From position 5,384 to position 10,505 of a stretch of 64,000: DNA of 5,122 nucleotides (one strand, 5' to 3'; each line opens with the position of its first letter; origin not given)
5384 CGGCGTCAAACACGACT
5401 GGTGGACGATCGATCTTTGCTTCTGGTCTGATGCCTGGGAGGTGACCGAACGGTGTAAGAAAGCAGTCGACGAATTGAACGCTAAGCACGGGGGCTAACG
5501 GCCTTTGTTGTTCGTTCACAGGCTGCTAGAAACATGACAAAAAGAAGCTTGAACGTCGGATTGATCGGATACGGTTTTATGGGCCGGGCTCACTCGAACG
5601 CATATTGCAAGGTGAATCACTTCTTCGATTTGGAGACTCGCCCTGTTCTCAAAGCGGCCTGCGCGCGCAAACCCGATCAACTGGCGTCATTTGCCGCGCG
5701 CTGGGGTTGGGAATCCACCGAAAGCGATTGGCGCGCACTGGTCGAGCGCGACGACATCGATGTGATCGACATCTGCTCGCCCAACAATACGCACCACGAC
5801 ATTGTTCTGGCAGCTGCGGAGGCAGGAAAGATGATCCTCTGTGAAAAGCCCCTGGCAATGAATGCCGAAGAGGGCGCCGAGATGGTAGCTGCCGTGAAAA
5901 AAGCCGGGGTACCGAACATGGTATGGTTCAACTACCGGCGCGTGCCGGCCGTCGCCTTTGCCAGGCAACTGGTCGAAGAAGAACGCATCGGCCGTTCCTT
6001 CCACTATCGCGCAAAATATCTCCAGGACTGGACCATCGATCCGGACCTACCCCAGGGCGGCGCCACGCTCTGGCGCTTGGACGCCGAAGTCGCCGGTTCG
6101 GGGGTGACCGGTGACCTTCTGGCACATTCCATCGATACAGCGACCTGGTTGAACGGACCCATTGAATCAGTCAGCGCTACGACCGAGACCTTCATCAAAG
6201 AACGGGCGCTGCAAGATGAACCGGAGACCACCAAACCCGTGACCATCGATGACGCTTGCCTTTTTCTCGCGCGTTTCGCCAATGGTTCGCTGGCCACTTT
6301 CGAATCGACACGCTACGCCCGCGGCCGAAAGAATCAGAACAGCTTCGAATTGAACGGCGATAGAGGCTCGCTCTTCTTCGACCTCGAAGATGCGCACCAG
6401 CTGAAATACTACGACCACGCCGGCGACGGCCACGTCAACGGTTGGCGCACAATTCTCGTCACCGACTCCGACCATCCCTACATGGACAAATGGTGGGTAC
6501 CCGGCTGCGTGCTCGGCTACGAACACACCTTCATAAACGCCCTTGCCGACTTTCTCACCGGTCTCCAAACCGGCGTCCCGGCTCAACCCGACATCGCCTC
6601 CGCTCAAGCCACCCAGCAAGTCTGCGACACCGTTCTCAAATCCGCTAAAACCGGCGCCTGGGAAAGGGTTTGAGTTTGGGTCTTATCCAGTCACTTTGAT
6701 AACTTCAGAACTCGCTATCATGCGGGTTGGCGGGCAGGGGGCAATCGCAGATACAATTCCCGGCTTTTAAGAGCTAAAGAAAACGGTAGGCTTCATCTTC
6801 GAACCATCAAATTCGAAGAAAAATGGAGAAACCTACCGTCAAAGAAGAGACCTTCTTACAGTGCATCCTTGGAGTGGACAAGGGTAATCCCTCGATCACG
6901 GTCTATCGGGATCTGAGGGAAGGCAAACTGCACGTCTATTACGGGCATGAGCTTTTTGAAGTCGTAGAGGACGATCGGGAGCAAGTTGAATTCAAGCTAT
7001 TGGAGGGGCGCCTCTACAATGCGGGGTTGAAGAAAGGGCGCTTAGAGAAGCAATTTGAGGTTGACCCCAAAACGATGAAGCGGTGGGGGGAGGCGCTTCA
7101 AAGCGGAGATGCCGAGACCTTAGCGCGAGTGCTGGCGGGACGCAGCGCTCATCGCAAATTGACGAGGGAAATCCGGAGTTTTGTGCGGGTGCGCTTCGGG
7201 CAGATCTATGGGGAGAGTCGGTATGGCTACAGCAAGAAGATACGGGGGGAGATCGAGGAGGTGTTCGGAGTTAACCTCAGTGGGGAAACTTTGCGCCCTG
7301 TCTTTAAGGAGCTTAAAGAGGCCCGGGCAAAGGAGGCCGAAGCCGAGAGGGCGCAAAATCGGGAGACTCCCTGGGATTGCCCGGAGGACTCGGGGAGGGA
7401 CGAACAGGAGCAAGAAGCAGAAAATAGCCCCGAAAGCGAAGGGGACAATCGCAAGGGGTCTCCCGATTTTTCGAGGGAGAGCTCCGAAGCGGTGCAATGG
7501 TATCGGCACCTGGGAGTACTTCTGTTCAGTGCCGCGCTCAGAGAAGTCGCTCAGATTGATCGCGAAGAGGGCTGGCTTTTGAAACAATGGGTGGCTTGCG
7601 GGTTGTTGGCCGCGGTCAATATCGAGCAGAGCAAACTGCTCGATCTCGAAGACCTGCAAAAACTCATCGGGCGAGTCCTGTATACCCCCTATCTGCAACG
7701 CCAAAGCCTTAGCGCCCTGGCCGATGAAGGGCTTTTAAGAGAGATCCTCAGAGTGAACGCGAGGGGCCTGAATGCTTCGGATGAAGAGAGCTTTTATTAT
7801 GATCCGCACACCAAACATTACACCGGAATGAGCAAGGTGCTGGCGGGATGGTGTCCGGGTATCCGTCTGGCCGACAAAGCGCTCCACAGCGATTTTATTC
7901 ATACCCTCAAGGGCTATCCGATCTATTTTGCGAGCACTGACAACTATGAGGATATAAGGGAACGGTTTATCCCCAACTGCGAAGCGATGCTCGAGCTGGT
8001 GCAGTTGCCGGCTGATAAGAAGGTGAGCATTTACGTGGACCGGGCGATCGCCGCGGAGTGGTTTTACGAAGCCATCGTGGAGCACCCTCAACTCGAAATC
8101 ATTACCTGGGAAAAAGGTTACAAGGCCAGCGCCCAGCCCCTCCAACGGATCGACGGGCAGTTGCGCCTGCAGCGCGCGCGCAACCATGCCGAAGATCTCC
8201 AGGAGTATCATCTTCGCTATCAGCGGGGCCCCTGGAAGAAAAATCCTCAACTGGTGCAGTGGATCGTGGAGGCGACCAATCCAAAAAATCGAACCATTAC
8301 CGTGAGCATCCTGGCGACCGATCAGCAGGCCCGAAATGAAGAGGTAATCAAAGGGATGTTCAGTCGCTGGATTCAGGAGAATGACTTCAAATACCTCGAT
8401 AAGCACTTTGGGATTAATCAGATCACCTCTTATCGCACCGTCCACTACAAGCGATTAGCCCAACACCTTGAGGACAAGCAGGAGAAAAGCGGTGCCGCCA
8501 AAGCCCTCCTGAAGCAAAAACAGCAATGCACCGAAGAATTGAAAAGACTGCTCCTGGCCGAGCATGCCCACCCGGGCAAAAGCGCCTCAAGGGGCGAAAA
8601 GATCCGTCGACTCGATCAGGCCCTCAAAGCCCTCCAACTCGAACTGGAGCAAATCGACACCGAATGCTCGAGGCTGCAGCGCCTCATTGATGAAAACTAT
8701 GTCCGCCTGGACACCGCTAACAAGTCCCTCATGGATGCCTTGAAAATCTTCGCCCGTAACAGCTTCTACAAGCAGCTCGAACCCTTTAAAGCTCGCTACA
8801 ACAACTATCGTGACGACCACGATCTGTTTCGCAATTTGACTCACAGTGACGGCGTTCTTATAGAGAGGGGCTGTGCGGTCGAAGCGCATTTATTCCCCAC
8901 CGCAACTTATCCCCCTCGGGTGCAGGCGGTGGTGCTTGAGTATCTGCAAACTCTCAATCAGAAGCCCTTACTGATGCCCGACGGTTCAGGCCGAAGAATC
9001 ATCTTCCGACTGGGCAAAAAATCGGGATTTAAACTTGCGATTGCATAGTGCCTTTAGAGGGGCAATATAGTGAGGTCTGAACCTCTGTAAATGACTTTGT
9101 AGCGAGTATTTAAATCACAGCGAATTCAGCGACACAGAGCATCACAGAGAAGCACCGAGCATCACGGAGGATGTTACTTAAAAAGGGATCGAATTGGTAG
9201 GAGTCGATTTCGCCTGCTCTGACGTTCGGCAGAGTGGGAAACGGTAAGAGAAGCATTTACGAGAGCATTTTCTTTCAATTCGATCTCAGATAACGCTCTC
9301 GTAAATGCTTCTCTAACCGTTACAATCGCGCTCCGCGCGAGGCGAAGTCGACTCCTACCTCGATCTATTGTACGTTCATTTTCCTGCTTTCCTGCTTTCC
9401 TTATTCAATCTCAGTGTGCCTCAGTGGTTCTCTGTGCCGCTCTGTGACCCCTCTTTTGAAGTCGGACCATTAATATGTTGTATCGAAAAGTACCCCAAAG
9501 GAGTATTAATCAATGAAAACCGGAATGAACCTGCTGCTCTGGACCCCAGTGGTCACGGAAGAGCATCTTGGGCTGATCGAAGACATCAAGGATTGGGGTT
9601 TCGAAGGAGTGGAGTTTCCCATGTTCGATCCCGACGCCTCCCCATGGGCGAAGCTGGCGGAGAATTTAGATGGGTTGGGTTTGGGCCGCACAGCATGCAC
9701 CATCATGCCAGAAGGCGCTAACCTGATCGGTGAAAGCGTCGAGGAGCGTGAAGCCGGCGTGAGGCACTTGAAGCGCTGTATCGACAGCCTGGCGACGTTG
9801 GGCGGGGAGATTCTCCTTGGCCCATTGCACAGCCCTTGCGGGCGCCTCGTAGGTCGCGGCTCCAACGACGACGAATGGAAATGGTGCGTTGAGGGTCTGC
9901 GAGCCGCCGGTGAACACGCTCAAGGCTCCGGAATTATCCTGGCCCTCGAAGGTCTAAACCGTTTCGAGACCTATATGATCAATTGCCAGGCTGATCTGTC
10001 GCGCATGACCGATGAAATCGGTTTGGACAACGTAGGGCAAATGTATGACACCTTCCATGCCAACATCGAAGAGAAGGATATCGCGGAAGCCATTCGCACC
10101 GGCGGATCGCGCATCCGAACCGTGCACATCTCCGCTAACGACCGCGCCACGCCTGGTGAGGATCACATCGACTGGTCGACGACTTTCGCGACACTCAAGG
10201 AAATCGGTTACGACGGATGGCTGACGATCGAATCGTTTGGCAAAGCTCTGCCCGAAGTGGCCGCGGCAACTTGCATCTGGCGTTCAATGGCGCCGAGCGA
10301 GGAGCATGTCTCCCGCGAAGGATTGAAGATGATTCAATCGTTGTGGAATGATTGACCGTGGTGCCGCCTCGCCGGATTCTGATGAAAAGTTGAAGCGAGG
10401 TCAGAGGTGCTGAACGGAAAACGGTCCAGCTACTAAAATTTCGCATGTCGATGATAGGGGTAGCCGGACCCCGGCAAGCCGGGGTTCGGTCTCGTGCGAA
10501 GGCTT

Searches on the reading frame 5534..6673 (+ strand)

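Call 51: search_protein_families(library=pfam, proteins=[window:5534-6673:+], max_evalue=0.00001)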
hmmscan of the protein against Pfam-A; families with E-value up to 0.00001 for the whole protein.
window:5534-6673:+ (379 aa): 3 families
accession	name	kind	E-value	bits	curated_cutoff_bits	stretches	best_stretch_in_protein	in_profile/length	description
PF22725.1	GFO_IDH_MocA_C3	-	2.6e-27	95.7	27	1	142-280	3-123/124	GFO/IDH/MocA C-terminal domain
PF01408.29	GFO_IDH_MocA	-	3.7e-25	89.4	24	1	6-130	1-118/120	Oxidoreductase family, NAD-binding Rossmann fold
PF02894.22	GFO_IDH_MocA_C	-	2.3e-14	54.2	22.9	1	145-376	2-215/218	Oxidoreductase family, C-terminal alpha/beta domain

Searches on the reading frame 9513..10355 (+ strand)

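Call 51: search_protein_families(library=pfam, proteins=[window:9513-10355:+], max_evalue=0.00001)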
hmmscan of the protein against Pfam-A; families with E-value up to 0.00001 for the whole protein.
window:9513-10355:+ (280 aa): 1 family
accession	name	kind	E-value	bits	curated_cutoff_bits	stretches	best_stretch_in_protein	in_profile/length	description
PF01261.30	AP_endonuc_2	-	9.9e-41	140.5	31.1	1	23-274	2-246/249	Xylose isomerase-like TIM barrel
